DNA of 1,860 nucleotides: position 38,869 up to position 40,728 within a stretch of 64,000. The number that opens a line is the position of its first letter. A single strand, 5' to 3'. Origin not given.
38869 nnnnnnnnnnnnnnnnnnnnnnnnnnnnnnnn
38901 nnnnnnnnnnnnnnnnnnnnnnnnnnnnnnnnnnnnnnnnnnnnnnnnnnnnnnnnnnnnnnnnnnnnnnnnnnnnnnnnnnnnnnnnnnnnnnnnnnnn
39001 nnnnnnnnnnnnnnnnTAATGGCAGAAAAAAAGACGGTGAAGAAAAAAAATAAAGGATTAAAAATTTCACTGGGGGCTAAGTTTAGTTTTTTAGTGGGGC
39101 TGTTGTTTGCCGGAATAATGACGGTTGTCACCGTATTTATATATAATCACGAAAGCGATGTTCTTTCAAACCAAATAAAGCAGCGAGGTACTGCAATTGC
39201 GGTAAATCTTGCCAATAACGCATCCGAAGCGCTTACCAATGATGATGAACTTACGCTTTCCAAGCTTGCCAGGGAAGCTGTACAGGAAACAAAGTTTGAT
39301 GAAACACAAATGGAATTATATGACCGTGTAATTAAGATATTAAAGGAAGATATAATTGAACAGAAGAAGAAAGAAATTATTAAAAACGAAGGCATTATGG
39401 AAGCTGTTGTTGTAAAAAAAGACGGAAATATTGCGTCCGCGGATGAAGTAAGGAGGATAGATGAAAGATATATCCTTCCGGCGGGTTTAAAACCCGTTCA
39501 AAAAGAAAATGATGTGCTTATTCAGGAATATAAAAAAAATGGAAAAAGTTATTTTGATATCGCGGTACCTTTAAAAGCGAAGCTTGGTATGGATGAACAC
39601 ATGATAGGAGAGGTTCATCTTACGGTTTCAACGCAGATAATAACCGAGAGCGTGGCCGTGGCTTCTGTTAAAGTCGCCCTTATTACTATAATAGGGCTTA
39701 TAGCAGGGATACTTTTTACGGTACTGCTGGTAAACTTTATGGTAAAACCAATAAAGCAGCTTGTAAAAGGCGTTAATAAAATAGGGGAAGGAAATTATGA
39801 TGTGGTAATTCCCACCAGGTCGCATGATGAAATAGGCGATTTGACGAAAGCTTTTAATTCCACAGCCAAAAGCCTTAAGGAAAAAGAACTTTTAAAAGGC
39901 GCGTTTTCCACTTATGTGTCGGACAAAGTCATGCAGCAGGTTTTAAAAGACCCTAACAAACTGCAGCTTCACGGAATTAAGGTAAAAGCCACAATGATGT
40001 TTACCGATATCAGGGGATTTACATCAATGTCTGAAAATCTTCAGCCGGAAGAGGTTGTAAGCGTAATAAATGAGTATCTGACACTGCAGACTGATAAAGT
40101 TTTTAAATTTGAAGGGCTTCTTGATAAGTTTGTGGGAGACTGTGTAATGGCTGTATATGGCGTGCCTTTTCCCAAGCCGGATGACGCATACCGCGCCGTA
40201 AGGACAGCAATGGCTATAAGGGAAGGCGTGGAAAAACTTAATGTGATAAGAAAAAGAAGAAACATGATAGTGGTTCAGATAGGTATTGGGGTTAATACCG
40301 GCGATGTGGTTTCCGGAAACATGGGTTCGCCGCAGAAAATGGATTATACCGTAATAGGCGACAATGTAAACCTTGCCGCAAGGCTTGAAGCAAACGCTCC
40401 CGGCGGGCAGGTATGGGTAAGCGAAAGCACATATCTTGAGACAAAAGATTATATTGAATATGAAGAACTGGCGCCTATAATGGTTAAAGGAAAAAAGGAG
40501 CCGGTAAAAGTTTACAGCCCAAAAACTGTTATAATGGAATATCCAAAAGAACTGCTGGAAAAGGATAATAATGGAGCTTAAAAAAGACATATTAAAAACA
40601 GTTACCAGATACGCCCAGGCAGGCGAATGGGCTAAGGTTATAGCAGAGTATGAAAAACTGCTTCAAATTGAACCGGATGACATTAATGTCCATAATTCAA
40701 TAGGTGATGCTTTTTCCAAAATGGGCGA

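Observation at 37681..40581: Translationally coupled HAMP-HD-GYP phosphodiesterase and HAMP-class III cyclase with matching sensor architecture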

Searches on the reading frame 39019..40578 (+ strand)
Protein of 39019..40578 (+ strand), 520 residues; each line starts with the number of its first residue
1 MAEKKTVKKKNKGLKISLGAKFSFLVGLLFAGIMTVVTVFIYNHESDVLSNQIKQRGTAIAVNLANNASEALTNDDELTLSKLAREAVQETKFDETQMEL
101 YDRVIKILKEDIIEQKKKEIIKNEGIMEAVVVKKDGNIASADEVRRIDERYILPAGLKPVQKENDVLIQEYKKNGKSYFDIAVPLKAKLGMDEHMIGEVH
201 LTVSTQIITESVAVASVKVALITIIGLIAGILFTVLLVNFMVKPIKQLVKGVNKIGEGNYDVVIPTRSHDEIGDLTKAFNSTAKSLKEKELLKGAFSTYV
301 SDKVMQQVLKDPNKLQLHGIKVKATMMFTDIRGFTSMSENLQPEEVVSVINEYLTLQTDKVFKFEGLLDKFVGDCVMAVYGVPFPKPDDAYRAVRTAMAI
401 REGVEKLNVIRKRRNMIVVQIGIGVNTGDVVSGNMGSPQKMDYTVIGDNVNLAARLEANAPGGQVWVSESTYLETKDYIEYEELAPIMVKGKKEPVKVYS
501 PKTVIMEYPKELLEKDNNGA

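Call 3: search_protein_families(library=pfam, proteins=[window:39019-40578:+], max_evalue=0.01)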
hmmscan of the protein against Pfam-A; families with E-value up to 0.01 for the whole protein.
window:39019-40578:+ (520 aa): 2 families
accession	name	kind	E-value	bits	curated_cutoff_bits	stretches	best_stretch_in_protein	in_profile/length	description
PF00211.25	Guanylate_cyc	-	1.2e-29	103.6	21.9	1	323-495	8-176/183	Adenylate and Guanylate cyclase catalytic domain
PF00672.30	HAMP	-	1.5e-13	51.2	25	1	237-287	2-52/53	HAMP domain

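Call 7: search_solved_structures(query=window:39019-40578:+, max_evalue=0.001, show_alignments=4)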
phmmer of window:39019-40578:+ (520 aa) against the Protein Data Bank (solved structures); distinct sequences matched with E-value up to 0.001: 68 (the best 60 are shown).
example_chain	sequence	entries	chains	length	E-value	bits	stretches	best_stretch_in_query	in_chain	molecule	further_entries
6fht_A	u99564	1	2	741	2.8e-39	138.5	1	292-502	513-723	Bacteriophytochrome,Adenylate cyclase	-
3r5g_A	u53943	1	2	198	1.2e-35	126.5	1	321-500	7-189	CyaB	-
2w01_A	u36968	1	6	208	1.3e-34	123.2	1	319-502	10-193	ADENYLATE CYCLASE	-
1wc1_A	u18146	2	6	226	2.8e-26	95.7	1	324-497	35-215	ADENYLATE CYCLASE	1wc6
1wc0_A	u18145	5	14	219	2.9e-26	95.6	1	324-497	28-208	ADENYLATE CYCLASE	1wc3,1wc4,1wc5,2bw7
8buz_A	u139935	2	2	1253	1e-24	90.5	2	315-473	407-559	Adenylate cyclase type 8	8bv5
5x4t_A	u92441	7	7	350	3.5e-24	88.8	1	298-501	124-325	Photoactivated adenylyl cyclase | Family 3 adenylate cyclase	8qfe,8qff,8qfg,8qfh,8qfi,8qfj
9f1z_A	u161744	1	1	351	3.5e-24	88.7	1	298-501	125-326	Family 3 adenylate cyclase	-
5x4u_A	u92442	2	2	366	4e-24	88.6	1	298-501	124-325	Photoactivated adenylyl cyclase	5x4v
4yus_A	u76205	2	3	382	4.4e-24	88.4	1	298-501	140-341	Family 3 adenylate cyclase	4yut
9f1w_A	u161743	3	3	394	4.8e-24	88.3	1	298-501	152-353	Family 3 adenylate cyclase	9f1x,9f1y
5mbj_A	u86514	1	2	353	1.3e-23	86.9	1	298-501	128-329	Beta subunit of photoactivated adenylyl cyclase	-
5mbk_A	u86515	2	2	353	1.3e-23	86.8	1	298-501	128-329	Beta subunit of photoactivated adenylyl cyclase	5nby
5m27_A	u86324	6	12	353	1.3e-23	86.8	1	298-501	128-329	Beta subunit of photoactivated adenylyl cyclase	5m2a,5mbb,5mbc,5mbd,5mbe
5mbg_A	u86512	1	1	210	3.1e-23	85.6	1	323-502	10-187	Beta subunit of photoactivated adenylyl cyclase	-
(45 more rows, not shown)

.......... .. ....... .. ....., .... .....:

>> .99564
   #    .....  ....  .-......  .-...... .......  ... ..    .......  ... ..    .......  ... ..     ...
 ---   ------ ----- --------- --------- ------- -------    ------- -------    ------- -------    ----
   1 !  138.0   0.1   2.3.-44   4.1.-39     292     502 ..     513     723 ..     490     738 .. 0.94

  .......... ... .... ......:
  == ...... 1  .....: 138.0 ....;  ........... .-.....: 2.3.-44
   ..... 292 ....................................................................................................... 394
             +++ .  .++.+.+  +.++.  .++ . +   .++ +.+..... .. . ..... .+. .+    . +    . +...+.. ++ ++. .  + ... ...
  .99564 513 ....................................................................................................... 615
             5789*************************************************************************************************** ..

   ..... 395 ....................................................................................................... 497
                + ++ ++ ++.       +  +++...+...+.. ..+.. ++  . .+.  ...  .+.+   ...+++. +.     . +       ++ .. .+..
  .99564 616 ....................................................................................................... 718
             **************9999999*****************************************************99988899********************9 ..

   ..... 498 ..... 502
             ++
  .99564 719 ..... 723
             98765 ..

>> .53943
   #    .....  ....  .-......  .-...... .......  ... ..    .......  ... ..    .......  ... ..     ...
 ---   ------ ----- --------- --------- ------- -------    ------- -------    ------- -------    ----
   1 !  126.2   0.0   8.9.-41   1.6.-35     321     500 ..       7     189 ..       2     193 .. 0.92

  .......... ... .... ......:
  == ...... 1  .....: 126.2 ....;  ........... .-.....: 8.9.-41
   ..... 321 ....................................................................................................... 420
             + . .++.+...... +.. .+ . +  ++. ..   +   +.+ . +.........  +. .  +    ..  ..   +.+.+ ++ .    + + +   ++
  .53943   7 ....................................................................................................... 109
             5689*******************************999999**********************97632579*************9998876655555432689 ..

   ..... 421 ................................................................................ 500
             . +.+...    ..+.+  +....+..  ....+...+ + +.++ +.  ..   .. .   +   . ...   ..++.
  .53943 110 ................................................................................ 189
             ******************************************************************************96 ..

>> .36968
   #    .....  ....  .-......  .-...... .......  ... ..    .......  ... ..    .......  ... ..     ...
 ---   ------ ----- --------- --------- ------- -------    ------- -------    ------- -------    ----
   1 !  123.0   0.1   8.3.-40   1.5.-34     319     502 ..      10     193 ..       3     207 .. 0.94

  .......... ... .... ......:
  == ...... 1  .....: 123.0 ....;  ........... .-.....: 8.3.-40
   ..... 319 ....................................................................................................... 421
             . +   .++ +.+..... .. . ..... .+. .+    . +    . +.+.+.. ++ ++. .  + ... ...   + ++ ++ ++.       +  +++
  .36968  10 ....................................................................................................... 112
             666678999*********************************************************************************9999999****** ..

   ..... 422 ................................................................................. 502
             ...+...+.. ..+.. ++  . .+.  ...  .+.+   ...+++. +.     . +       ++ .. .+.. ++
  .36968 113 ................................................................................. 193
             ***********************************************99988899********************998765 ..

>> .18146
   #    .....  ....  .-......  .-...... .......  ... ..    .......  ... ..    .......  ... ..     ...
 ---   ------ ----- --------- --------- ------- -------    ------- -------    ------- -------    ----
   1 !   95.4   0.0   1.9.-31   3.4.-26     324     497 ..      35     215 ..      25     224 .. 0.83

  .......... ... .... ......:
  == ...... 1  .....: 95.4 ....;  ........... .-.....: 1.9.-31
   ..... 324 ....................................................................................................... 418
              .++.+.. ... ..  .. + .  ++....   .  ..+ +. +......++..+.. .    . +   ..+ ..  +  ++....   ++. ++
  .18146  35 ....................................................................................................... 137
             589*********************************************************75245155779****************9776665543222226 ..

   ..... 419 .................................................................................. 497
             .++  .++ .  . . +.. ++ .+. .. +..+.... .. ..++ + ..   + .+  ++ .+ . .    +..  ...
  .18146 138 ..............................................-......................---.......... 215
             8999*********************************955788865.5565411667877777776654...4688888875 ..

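Call 21: search_protein_families(library=ncbifam, proteins=[window:39019-40578:+], max_evalue=0.01)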
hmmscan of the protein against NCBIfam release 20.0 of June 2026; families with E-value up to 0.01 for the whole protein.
window:39019-40578:+ (520 aa): 24 families
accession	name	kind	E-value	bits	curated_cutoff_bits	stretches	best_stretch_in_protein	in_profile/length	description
NF033092.0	HK_WalK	equivalog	2.7e-12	46.1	725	1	65-289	37-249/594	cell wall metabolism sensor histidine kinase WalK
NF038263.1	prot_phos_SiaA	equivalog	2.6e-11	42.8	700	1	194-288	290-381/658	biofilm regulation protein phosphatase SiaA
NF012163.2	BaeS_SmeS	equivalog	5.1e-11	42.2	500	1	219-301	166-248/457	sensor histidine kinase efflux regulator BaeS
NF007837.0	PRK10549.1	equivalog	3.7e-10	39.1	603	1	221-303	168-250/466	envelope stress sensor histidine kinase BaeS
NF040691.1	MtrAB_MtrB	equivalog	1.3e-09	37.7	450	1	78-289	45-260/507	MtrAB system histidine kinase MtrB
NF045911.1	TCSHisKinNblS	equivalog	2.9e-09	35.8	1000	1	147-289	116-253/621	two-component system sensor histidine kinase NblS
NF053592.1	HK_near_YfiR_like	equivalog_domain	7.2e-09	35.5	194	1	180-281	115-216/223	sensor histidine kinase, YfiR-like protein-associated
NF008184.0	PRK10935.1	equivalog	7.5e-09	34.7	553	1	214-288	148-224/565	nitrate/nitrite two-component system sensor histidine kinase NarQ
NF008318.0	PRK11107.1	equivalog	1.8e-08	33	890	1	38-288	27-249/920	two-component sensor histidine kinase BarA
NF008468.0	PRK11360.1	equivalog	3.2e-08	32.4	646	1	162-293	145-270/616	two-component system sensor histidine kinase AtoS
NF038389.1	ArsS_fam_HK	equivalog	4.2e-07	29.8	250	1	129-288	94-201/403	ArsS family sensor histidine kinase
NF041210.1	his_kin_PieS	equivalog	1.1e-06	27.9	850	1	194-288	144-238/474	two component system sensor histidine kinase PieS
NF058645.1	MCPCtpMPsAe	equivalog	1.6e-06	27.2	900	1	201-282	189-272/558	methyl-accepting chemotaxis protein CtpM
NF047496.1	HK_LIC11548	equivalog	1.8e-06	27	750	1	217-290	275-348/589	LIC_11548 family sensor histidine kinase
NF007004.0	PRK09467.1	equivalog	1.4e-05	24.1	415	1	223-288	163-227/440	two-component system sensor histidine kinase EnvZ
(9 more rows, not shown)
